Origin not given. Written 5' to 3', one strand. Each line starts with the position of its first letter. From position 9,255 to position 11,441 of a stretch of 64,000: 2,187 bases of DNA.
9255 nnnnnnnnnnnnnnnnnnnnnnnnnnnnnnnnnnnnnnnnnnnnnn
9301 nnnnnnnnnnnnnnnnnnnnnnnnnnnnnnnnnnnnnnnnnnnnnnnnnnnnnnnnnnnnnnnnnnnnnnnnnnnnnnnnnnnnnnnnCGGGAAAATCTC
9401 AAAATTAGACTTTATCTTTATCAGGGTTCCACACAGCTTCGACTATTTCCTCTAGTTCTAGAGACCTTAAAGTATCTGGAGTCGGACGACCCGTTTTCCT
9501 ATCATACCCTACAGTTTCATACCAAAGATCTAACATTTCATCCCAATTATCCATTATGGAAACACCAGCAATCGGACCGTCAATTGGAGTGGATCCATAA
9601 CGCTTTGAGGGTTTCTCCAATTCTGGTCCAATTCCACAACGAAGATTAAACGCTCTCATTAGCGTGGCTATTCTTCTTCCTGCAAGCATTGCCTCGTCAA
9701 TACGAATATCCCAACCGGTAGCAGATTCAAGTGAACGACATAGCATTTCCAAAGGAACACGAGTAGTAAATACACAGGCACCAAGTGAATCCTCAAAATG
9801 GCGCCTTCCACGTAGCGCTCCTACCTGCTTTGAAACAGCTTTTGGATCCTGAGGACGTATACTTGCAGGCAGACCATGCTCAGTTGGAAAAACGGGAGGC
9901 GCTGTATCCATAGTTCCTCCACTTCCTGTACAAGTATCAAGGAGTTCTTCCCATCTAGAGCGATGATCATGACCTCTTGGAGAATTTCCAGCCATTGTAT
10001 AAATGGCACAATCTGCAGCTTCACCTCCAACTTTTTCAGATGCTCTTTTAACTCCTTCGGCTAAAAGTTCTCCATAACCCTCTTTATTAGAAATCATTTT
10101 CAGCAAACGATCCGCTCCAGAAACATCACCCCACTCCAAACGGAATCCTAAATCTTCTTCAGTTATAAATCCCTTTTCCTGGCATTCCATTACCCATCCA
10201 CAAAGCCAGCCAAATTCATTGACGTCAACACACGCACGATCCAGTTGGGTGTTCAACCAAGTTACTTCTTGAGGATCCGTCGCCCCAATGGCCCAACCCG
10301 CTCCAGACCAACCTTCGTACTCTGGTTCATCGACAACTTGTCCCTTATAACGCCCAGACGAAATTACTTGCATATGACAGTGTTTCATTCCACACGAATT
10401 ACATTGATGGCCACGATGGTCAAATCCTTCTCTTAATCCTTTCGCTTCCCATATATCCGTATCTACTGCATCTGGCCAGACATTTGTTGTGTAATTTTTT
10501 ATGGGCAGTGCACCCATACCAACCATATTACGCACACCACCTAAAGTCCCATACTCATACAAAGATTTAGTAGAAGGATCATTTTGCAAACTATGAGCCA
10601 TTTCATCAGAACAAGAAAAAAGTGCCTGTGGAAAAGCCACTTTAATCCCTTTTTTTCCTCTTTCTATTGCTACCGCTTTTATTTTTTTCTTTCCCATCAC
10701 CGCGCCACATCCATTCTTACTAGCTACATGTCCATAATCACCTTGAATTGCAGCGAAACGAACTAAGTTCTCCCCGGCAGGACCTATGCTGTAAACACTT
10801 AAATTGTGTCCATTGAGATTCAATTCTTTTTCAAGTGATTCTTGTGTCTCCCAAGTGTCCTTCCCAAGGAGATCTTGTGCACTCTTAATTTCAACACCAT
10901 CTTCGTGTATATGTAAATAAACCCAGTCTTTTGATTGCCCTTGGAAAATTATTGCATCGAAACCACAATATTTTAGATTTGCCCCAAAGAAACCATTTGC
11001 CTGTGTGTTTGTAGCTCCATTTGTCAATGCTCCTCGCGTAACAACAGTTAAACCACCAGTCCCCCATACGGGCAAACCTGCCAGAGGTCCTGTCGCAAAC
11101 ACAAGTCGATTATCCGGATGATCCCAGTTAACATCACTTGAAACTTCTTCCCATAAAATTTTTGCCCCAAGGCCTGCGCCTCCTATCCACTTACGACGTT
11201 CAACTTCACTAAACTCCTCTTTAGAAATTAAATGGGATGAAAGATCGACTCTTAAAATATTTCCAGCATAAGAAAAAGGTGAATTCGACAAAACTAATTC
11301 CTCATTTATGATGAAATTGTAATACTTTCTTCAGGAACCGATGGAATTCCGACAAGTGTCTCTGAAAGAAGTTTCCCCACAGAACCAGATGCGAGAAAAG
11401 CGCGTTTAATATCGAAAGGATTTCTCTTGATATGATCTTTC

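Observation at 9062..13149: Complete bacterial multi-subunit tungsten aldehyde oxidoreductase cluster (ferredoxin-FAD subunit-AOR-MoaD) with glyA directly downstream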

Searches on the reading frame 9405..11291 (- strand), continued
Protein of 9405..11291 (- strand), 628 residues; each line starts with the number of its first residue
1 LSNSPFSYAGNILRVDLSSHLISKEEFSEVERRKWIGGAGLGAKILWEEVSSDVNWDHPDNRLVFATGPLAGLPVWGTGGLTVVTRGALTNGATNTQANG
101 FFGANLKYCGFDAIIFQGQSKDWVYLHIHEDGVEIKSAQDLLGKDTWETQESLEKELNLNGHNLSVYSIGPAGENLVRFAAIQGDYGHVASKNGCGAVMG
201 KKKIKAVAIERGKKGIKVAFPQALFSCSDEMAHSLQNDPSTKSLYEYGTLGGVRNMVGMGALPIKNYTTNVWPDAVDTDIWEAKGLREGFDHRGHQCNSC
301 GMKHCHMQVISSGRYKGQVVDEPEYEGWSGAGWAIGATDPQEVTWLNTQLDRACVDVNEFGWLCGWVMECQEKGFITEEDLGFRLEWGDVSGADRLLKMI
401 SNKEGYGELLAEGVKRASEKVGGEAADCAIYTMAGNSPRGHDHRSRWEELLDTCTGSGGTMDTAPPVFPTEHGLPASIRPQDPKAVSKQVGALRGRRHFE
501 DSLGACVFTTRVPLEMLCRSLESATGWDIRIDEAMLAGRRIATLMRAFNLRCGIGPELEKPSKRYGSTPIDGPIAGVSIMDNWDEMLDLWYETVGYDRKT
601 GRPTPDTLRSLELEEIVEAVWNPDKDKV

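Call 71: search_protein_representatives(protein=window:9405-11291:-)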
Query: 628 residues. Proteins with E-value up to 0.001 (for the whole library): 8427; up to 1e-10: 4656; up to 1e-30: 1797. The best 150 are listed.
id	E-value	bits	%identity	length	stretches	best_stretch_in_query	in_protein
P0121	3.7e-177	607.4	69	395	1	3-393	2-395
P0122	1.3e-159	549.5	44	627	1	7-622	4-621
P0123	3.8e-157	541.2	43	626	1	7-620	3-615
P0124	4.8e-151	521.1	43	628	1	4-622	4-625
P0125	9.9e-151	520.1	42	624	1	7-613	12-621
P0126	2.2e-149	515.6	42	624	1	7-620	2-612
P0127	9.0e-142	490.5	65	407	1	255-566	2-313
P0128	1.8e-141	489.4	40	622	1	7-622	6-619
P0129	2.7e-141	488.9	43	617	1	7-618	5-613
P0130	2.1e-140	485.9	63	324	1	302-622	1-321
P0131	9.3e-140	483.8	41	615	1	10-618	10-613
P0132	1.3e-134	466.8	42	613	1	6-613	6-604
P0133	1.5e-132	460.0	40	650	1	4-614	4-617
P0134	2.8e-132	459.1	40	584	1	10-595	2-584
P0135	1.9e-129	449.7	41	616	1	6-615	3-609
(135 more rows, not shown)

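Call 80: find_homologous_proteins(query=P0122, max_evalue=1e-30)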
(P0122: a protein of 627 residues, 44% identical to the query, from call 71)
Query P0122 (627 aa): 2711 proteins with E <= 1e-30 among 8000 candidates; the best 120 are listed.
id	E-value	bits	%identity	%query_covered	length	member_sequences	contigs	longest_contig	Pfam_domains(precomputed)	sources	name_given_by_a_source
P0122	0.0e+0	1484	100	100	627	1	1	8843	PF02730.21,PF01314.24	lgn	-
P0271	0.0e+0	1279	85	100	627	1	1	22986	PF02730.21,PF01314.24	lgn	-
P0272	1.8e-247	841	60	97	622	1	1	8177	PF02730.21,PF01314.24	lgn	-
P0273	3.9e-222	758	54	98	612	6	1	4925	PF02730.21,PF01314.24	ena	-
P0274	2.2e-218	745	54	99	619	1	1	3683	PF02730.21,PF01314.24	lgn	-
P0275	5.0e-218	744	53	98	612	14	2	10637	PF02730.21,PF01314.24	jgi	-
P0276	8.7e-218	743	53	99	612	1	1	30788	PF02730.21,PF01314.24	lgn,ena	-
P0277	3.5e-217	741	53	98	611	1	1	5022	PF02730.21,PF01314.24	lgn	-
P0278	2.2e-216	739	53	98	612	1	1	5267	PF02730.21,PF01314.24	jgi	jgi:aldehyde:ferredoxin oxidoreductase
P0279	7.4e-215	734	52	98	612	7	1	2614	PF02730.21,PF01314.24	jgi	jgi:aldehyde:ferredoxin oxidoreductase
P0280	2.4e-213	729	53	98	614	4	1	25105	PF02730.21,PF01314.24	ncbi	-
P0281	1.6e-212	726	53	98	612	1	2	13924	PF02730.21,PF01314.24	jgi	jgi:aldehyde:ferredoxin oxidoreductase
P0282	3.5e-212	725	52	98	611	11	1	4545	PF02730.21,PF01314.24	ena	-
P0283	1.0e-211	723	52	98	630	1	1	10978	PF02730.21,PF01314.24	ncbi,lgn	-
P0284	1.5e-211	723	51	98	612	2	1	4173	PF02730.21,PF01314.24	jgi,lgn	-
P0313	3.3e-202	692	51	97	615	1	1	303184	PF02730.21,PF01314.24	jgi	-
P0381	1.7e-195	670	49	99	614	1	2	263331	PF02730.21,PF01314.24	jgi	jgi:aldehyde:ferredoxin oxidoreductase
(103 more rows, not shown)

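Call 81: find_encoding_contigs(protein=P0271, flank=5000, max_places=1)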
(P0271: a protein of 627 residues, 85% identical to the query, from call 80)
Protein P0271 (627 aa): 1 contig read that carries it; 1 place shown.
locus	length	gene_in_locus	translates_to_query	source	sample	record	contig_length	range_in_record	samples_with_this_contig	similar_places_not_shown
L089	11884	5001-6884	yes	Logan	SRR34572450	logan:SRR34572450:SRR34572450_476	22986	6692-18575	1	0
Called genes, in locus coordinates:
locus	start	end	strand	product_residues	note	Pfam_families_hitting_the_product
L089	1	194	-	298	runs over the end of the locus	PF02826:2-Hacid_dh_C (faint), PF03446:NAD_binding_2, PF03807:F420_oxidored, PF14833:NAD_binding_11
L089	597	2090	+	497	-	PF00171:Aldedh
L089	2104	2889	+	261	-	PF00378:ECH_1, PF16113:ECH_2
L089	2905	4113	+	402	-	PF01979:Amidohydro_1, PF07969:Amidohydro_3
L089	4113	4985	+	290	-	PF03446:NAD_binding_2, PF03807:F420_oxidored, PF14833:NAD_binding_11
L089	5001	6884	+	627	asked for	PF02730:AFOR_N, PF01314:AFOR_C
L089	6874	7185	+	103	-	PF02597:ThiS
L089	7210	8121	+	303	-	PF02826:2-Hacid_dh_C (weak), PF03446:NAD_binding_2, PF03807:F420_oxidored (weak), PF14833:NAD_binding_11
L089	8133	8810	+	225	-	PF00392:GntR, PF07729:FCD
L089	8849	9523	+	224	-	PF03591:AzlC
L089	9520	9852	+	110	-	PF05437:AzlD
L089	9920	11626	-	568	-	PF05524:PEP-utilisers_N, PF00391:PEP-utilizers, PF02896:PEP-utilizers_C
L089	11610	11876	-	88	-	PF00381:PTS-HPr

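Call 82: find_encoding_contigs(protein=P0313, flank=5000, max_places=1)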
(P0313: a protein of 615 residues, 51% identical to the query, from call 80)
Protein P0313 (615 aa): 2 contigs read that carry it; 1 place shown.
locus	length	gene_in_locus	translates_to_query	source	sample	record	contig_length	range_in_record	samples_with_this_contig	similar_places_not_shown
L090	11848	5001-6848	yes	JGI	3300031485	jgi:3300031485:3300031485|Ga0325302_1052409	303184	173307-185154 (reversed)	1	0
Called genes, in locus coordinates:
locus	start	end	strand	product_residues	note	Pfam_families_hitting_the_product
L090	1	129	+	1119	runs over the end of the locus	PF00873:ACR_tran, PF03176:MMPL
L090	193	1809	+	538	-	PF07905:PucR, PF13556:HTH_30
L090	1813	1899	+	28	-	-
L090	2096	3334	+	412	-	PF12832:MFS_1_like (weak), PF06779:MFS_4 (faint), PF07690:MFS_1, PF00083:Sugar_tr (weak), PF07690:MFS_1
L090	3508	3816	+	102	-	PF22548:AEP-TOTE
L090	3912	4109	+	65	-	-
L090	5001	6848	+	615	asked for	PF02730:AFOR_N, PF01314:AFOR_C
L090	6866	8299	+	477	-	PF06253:MTTB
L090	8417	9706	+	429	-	PF00202:Aminotran_3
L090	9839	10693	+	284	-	PF00015:MCPsignal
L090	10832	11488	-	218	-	-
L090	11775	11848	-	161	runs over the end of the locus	PF00392:GntR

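Call 83: find_encoding_contigs(protein=P0381, flank=5000, max_places=1)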
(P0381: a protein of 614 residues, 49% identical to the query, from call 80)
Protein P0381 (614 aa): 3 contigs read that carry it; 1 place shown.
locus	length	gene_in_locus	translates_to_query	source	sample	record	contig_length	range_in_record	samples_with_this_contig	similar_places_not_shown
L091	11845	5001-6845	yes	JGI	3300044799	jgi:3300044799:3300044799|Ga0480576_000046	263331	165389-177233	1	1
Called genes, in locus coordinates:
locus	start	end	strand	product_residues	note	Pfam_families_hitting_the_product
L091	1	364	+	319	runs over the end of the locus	PF19300:BPD_transp_1_N, PF00528:BPD_transp_1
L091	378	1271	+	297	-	PF12911:OppC_N, PF00528:BPD_transp_1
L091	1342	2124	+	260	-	PF00106:adh_short, PF08659:KR, PF13561:adh_short_C2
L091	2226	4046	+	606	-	PF02730:AFOR_N, PF01314:AFOR_C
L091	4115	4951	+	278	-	PF00106:adh_short, PF08659:KR (weak), PF13561:adh_short_C2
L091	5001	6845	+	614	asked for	PF02730:AFOR_N, PF01314:AFOR_C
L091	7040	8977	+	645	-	PF10588:NADH-G_4Fe-4S_3, PF12838:Fer4_7 (weak), PF14697:Fer4_21 (weak), PF22117:Fer4_Nqo3 (weak), PF14691:Fer4_20, PF01266:DAO, PF07992:Pyr_redox_2, PF13450:NAD_binding_8, +10 more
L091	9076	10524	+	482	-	PF00070:Pyr_redox (faint), PF00890:FAD_binding_2, PF01134:GIDA (faint), PF01266:DAO, PF03486:HI0933_like, PF07992:Pyr_redox_2 (weak), PF12831:FAD_oxidored, PF13450:NAD_binding_8 (weak), +3 more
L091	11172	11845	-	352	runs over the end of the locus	-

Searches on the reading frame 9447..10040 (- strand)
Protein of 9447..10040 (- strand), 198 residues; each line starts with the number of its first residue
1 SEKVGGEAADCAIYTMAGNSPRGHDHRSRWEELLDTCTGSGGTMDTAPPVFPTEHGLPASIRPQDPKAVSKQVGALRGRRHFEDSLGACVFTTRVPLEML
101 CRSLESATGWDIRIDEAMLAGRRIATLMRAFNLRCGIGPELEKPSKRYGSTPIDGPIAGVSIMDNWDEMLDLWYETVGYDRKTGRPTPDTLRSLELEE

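Call 56: search_solved_structures(query=window:9447-10040:-, max_evalue=1, show_alignments=5)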
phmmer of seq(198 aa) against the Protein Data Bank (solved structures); distinct sequences matched with E-value up to 1: 5.
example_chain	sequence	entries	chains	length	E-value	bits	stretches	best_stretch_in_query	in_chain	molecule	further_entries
9mqx_D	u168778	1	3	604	1.1e-10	44.9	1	50-196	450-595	Aldehyde:ferredoxin oxidoreductase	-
8c0z_A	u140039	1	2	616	8e-07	32.4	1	56-195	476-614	Aldehyde:ferredoxin oxidoreductase,tungsten-containing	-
9g7j_A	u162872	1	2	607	8.5e-07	32.3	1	83-198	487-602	Aldehyde ferredoxin oxidoreductase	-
1aor_A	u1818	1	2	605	1.7e-06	31.3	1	56-186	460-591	ALDEHYDE FERREDOXIN OXIDOREDUCTASE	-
4z3w_A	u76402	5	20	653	0.11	15.5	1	81-194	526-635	Benzoyl-CoA reductase, putative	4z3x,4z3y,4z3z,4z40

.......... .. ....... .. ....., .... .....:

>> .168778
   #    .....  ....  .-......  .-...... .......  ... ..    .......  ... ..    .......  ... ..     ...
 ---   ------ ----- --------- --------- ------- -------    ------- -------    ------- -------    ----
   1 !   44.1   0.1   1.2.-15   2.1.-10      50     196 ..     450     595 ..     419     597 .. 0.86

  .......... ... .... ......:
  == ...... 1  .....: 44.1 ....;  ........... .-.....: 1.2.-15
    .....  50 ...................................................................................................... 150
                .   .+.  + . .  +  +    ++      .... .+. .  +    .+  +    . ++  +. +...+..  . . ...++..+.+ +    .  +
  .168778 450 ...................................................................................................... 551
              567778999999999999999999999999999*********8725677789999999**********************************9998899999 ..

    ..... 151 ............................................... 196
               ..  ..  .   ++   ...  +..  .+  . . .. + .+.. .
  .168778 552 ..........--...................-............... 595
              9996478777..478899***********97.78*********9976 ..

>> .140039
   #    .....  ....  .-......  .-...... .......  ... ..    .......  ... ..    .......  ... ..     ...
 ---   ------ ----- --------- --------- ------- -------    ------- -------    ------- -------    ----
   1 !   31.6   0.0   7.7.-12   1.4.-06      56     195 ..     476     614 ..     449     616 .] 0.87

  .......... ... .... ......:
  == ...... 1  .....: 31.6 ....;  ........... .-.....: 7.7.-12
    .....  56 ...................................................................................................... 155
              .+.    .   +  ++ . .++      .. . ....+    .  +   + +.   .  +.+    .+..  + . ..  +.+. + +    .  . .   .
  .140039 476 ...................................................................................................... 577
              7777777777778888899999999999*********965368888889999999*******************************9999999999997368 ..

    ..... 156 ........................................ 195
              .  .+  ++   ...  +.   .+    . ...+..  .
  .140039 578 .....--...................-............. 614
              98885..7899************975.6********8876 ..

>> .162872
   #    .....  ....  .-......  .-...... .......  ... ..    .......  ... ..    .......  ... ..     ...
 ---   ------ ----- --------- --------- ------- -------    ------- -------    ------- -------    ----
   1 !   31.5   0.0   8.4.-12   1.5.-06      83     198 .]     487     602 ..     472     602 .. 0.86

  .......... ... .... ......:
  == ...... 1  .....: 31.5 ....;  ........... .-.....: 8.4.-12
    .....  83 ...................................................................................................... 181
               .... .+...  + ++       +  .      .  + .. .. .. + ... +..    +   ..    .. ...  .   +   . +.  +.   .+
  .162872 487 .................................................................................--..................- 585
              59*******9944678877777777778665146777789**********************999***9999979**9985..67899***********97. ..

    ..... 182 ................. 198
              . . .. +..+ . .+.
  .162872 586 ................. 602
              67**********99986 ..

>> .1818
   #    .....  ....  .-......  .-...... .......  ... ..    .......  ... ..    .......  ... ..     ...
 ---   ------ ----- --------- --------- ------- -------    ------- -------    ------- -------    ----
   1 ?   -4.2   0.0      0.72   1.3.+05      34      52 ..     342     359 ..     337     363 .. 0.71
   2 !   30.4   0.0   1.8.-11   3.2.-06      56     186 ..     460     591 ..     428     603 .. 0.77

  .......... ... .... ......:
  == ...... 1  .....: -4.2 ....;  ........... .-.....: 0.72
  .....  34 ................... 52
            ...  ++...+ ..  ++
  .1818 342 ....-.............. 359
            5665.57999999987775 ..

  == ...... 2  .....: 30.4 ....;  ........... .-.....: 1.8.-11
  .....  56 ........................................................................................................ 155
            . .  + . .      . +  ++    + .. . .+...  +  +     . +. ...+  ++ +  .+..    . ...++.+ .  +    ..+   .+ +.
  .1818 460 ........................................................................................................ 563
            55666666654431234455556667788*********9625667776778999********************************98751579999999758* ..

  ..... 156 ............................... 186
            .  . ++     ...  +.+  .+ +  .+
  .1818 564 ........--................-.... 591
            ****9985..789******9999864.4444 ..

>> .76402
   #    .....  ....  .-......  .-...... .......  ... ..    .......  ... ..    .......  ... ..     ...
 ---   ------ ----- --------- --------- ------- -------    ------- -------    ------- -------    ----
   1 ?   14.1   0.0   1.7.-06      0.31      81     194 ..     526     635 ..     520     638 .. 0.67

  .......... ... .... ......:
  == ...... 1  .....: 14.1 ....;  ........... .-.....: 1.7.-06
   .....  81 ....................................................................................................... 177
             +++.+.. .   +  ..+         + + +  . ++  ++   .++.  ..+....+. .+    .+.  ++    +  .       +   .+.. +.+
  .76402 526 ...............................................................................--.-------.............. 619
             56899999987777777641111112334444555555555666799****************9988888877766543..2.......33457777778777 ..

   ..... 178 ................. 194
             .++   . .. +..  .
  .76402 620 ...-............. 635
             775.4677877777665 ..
